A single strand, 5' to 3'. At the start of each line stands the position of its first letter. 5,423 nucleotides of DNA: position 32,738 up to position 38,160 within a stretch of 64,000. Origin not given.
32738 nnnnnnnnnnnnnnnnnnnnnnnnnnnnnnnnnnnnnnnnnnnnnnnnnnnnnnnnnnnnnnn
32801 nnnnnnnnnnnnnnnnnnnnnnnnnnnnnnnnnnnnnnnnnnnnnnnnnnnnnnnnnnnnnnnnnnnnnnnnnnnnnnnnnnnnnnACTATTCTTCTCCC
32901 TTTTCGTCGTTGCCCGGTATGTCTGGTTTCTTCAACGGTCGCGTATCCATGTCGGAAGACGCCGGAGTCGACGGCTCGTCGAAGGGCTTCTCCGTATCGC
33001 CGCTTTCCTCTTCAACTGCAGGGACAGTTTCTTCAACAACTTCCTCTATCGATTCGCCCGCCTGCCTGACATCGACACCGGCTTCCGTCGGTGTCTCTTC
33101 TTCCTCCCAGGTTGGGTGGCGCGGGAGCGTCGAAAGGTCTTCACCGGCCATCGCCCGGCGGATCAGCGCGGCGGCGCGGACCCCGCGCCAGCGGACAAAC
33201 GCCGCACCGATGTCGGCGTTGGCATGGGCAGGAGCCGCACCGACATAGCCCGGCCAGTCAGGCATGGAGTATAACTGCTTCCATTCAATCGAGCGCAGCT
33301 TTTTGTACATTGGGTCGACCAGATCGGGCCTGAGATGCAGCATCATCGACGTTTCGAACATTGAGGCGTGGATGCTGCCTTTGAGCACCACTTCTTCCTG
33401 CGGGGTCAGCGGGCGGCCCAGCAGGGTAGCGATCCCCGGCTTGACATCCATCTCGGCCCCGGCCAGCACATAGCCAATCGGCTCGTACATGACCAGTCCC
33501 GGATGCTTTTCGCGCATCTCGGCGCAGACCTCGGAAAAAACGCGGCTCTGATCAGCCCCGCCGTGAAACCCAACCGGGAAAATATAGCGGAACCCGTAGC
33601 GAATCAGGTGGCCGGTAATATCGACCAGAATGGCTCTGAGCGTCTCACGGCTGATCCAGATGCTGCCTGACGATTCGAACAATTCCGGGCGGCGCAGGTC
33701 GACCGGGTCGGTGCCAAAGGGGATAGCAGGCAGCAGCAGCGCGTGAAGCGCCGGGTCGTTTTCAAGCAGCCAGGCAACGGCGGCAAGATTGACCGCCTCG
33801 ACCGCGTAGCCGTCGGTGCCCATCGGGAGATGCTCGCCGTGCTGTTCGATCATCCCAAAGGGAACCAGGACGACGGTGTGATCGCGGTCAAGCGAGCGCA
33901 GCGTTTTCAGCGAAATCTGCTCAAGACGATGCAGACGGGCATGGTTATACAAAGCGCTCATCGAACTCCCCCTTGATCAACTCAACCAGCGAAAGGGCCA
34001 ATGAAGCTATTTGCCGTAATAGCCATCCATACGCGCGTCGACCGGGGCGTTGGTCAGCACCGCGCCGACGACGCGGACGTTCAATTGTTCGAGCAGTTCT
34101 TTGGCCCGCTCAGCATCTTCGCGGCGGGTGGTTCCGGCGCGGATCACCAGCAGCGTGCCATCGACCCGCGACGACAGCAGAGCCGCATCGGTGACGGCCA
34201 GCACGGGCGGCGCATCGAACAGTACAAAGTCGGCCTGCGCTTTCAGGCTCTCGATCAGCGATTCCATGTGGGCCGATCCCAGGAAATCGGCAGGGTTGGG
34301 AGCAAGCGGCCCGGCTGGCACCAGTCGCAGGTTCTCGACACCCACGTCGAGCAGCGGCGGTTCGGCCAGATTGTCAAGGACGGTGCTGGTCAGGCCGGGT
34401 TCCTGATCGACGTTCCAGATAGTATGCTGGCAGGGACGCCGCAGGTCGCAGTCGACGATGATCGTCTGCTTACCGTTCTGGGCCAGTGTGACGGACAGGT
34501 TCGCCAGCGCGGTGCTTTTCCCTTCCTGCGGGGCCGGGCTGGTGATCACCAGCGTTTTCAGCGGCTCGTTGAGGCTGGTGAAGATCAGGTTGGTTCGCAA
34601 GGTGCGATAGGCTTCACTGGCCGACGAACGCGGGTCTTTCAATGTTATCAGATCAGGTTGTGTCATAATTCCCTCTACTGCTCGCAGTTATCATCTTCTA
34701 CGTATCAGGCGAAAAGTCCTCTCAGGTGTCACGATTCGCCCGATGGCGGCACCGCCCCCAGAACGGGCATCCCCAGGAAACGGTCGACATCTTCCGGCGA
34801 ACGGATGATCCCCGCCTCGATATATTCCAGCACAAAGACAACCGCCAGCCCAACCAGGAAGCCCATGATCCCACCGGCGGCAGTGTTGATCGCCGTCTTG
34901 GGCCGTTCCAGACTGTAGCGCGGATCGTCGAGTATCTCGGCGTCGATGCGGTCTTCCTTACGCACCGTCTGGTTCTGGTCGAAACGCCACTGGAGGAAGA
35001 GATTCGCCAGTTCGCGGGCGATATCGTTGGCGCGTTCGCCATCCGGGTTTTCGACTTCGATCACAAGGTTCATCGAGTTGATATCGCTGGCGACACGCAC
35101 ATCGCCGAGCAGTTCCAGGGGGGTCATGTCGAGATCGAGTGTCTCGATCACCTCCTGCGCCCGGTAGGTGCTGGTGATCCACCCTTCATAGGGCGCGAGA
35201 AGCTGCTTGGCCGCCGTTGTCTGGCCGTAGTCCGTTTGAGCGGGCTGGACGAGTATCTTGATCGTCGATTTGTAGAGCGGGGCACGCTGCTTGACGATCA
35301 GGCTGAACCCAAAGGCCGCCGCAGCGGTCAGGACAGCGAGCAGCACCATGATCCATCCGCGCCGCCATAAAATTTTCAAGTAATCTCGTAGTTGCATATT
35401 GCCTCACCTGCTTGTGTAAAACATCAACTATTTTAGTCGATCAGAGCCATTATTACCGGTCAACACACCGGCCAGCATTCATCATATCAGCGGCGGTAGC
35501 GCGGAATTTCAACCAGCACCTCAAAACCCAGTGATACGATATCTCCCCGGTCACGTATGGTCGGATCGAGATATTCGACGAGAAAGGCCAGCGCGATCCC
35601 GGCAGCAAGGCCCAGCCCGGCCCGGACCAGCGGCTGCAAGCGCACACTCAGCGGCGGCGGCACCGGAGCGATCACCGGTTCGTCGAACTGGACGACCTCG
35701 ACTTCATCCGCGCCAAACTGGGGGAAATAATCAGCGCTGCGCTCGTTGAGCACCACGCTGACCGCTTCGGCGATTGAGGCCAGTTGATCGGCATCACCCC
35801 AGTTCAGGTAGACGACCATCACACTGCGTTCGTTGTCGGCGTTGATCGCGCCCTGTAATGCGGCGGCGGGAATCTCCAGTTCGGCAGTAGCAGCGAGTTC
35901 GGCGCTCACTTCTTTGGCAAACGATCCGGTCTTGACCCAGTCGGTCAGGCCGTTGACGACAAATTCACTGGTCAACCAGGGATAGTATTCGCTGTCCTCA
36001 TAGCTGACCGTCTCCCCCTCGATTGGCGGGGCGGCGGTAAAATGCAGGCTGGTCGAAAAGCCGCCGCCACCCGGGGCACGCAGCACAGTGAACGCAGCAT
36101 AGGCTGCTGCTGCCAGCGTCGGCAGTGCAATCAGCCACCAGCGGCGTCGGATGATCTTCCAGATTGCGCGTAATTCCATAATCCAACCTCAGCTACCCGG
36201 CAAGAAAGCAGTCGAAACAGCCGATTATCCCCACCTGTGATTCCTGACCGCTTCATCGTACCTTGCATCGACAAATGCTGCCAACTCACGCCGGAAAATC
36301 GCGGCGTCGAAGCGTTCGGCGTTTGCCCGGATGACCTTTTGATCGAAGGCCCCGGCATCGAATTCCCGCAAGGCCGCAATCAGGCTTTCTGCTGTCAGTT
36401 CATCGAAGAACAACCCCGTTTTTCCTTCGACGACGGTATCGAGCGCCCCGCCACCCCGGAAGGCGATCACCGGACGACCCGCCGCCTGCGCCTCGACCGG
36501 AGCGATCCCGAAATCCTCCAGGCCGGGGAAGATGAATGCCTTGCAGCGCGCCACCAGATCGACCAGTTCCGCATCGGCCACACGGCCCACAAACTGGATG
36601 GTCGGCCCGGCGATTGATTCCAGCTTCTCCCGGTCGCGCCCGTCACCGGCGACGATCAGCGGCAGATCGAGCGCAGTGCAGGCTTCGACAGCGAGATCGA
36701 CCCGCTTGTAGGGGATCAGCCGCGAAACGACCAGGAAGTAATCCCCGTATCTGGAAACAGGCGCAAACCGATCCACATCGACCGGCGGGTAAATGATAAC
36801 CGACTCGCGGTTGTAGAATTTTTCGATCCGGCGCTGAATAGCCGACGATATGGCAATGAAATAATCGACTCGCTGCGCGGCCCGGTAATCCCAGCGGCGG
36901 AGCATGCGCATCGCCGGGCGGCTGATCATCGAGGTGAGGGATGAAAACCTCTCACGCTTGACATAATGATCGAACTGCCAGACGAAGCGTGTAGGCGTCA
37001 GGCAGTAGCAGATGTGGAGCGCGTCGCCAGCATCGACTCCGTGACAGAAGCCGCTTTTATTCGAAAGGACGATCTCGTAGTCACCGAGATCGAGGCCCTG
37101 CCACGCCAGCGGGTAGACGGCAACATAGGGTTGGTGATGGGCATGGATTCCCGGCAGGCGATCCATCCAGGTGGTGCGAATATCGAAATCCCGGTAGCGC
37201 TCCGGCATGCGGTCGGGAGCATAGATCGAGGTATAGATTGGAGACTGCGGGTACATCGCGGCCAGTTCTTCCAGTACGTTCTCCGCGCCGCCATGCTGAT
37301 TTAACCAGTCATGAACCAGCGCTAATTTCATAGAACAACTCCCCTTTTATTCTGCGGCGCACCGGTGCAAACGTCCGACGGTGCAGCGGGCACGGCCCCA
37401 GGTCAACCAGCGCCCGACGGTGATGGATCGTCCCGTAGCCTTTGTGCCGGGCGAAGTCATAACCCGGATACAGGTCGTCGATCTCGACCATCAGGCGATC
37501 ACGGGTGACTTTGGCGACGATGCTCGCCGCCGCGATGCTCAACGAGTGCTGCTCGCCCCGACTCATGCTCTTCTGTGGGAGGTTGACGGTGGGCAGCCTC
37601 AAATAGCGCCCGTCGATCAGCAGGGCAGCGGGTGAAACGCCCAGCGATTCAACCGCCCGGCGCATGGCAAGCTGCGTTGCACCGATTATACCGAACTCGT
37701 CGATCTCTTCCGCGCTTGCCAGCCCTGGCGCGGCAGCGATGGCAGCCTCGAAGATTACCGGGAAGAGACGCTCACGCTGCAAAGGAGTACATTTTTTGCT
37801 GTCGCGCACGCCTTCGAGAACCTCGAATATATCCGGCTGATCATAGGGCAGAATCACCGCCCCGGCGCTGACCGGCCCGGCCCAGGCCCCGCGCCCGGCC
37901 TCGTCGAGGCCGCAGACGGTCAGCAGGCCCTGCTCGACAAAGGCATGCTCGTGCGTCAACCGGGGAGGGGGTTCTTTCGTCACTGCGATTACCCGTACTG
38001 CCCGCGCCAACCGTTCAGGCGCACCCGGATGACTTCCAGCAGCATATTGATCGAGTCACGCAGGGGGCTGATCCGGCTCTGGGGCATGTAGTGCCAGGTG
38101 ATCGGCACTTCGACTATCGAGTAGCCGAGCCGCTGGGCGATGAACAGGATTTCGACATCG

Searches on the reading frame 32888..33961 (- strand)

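Call 41: search_protein_families(library=pfam, proteins=[window:32888-33961:-], max_evalue=0.001)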
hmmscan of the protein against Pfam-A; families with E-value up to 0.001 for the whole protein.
window:32888-33961:- (357 aa): 1 family
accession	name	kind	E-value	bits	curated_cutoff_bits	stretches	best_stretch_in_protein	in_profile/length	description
PF02633.19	Creatininase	-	7.8e-38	130.7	31.3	1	16-258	3-229/238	Creatinine amidohydrolase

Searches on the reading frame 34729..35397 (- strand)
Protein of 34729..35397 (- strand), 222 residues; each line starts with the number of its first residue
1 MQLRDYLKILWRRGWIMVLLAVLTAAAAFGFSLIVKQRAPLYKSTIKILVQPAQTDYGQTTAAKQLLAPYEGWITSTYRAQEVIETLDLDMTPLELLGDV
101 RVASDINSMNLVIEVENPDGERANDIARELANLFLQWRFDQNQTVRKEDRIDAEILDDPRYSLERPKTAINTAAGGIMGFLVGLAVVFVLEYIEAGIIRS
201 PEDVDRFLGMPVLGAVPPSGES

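Call 61: search_protein_families(library=pfam, proteins=[window:34729-35397:-], max_evalue=0.0001)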
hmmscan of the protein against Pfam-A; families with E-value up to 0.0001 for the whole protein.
window:34729-35397:- (222 aa): 1 family
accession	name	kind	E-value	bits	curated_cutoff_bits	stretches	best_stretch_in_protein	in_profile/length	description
PF02706.20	Wzz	-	4.4e-08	33.8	25.5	1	3-86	5-90/91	Chain length determinant protein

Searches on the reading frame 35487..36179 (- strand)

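Call 41: search_protein_families(library=pfam, proteins=[window:35487-36179:-], max_evalue=0.001)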
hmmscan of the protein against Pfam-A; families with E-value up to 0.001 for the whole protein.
window:35487-36179:- (230 aa): 0 families

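Call 56: search_protein_families(library=ncbifam, proteins=[window:35487-36179:-], max_evalue=0.001)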
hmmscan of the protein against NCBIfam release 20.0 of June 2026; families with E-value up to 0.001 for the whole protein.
window:35487-36179:- (230 aa): 1 family
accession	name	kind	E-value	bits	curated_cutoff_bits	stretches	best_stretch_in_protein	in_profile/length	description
TIGR03007.1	pepcterm_ChnLen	equivalog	7.1e-05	21.2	278.85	1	186-227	420-462/498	XrtA system polysaccharide chain length determinant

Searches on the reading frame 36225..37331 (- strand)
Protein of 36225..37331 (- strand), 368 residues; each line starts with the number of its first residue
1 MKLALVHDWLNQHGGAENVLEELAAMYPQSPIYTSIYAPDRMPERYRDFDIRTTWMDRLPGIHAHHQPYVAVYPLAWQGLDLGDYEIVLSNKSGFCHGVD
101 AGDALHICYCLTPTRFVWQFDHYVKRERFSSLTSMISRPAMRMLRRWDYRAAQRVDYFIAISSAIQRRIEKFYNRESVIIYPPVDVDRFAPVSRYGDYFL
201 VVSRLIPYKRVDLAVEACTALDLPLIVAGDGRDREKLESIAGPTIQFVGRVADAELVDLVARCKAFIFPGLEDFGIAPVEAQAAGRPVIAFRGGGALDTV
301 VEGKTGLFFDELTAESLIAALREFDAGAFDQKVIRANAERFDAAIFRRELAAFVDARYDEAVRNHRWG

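Call 41: search_protein_families(library=pfam, proteins=[window:36225-37331:-], max_evalue=0.001)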
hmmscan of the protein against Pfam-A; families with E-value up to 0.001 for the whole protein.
window:36225-37331:- (368 aa): 3 families
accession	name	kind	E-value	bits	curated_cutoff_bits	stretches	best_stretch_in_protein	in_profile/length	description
PF00534.26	Glycos_transf_1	-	3.8e-24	85.6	26.4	1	198-324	17-155/172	Glycosyl transferases group 1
PF13692.12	Glyco_trans_1_4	-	7.4e-20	72.1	27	1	198-323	3-138/142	Glycosyl transferases group 1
PF13439.12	Glyco_transf_4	-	7.4e-10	39.5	28.5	1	14-188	2-170/170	Glycosyltransferase Family 4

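Call 56: search_protein_families(library=ncbifam, proteins=[window:36225-37331:-], max_evalue=0.001)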
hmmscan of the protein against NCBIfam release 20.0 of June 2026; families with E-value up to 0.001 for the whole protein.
window:36225-37331:- (368 aa): 15 families
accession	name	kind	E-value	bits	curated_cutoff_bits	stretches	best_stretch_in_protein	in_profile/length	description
TIGR04047.1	MSMEG_0565_glyc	hypoth_equivalog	3.4e-13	49.4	259.85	1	239-336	254-350/373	MSMEG_0565 family glycosyltransferase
TIGR03449.1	mycothiol_MshA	equivalog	1.3e-09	37.4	462.5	1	245-362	286-404/406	D-inositol-3-phosphate glycosyltransferase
NF041010.1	glycosy_Agl16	equivalog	1.9e-09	36.9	575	1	150-310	129-303/352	glycosylation protein Agl16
TIGR03088.1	stp2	hypoth_equivalog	9.4e-09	34.8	409.05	1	219-338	226-346/374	TIGR03088 family PEP-CTERM/XrtA system glycosyltransferase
TIGR02149.1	glgA_Coryne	subfamily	3.1e-08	33.2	302.4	1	249-311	270-333/391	glycogen synthase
NF001901.0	PRK00654.1-5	equivalog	2.4e-07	29.6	649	1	193-324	313-454/502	glycogen synthase GlgA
TIGR02472.1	sucr_P_syn_N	equivalog_domain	2.1e-06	26.8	576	1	265-323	343-402/439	sucrose-phosphate synthase, putative, glycosyltransferase domain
TIGR04063.1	stp3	hypoth_equivalog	2.3e-06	26.8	442.05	1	223-342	245-375/397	TIGR04063 family PEP-CTERM/XrtA system glycosyltransferase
NF041879.1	EPS_EpsH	equivalog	3.1e-06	26.2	800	1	201-348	242-399/431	exopolysaccharide biosynthesis glycosyltransferase EpsH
TIGR02095.1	glgA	subfamily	3.3e-06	26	328.45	1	198-323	296-437/477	glycogen/starch synthase, ADP-glucose type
NF053787.1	GlcN_PG_synth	equivalog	4.3e-06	25.8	480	1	251-327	250-326/361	N-acetylglucosaminyl phosphatidylglycerol synthase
NF041876.1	EPS_EpsE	equivalog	2.2e-05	23.9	400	1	243-325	276-359/389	exopolysaccharide biosynthesis GT4 family glycosyltransferase EpsE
TIGR03999.1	thiol_BshA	equivalog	2.4e-05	23.4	273.7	1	220-313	227-324/375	N-acetyl-alpha-D-glucosaminyl L-malate synthase BshA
NF047684.1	TeichurnBiosyTuaC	equivalog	0.00014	20.9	550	1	200-334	223-361/391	teichuronic acid biosynthesis protein TuaC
NF012028.0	PRK15484.1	subfamily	0.00018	20.8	618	1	272-363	288-376/380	lipopolysaccharide N-acetylglucosaminyltransferase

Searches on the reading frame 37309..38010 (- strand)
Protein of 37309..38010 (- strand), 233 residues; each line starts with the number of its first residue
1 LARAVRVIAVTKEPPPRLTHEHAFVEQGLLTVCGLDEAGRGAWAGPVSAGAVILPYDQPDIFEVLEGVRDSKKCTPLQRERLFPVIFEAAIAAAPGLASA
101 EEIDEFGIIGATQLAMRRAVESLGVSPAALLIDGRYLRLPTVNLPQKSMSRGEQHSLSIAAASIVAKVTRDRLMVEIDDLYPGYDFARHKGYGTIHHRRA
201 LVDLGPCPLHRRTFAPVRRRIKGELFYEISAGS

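Call 41: search_protein_families(library=pfam, proteins=[window:37309-38010:-], max_evalue=0.001)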
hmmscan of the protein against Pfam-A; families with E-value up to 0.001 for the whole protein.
window:37309-38010:- (233 aa): 1 family
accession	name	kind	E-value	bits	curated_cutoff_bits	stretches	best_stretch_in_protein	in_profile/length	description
PF01351.25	RNase_HII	-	1.8e-34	119.8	25.8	1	33-216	1-198/199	Ribonuclease HII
